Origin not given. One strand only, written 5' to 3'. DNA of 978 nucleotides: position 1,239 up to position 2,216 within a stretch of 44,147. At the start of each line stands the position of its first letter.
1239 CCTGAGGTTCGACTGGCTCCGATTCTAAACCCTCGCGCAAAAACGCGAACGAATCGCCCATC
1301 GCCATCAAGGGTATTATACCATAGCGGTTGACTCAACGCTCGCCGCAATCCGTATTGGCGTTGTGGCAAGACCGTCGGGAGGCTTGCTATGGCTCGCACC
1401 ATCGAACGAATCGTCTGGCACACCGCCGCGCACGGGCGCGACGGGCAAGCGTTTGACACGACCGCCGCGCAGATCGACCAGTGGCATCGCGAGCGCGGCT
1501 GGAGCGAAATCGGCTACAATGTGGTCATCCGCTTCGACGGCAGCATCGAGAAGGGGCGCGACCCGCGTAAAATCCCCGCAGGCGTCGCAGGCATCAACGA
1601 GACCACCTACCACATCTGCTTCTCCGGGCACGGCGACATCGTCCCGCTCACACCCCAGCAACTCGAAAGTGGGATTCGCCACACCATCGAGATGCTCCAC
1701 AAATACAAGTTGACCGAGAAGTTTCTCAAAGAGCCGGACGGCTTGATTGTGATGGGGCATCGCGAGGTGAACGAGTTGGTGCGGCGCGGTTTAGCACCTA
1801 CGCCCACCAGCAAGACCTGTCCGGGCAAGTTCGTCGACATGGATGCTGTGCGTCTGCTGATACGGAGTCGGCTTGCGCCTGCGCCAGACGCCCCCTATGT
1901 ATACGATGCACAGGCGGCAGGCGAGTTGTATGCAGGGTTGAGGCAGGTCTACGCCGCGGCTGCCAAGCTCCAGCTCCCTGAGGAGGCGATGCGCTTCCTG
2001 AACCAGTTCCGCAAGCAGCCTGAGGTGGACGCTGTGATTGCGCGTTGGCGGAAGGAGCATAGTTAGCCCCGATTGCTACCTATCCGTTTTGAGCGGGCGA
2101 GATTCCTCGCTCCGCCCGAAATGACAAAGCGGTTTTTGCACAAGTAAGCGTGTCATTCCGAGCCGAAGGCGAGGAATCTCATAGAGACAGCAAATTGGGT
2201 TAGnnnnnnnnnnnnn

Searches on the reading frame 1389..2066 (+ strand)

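Call 60: search_protein_families(library=pfam, proteins=[window:1389-2066:+], max_evalue=0.00001)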
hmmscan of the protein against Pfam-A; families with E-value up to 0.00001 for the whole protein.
window:1389-2066:+ (225 aa): 1 family
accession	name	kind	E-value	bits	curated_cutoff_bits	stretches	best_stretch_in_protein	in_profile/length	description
PF01510.30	Amidase_2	-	1.1e-11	45.6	26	1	3-147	3-131/131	N-acetylmuramoyl-L-alanine amidase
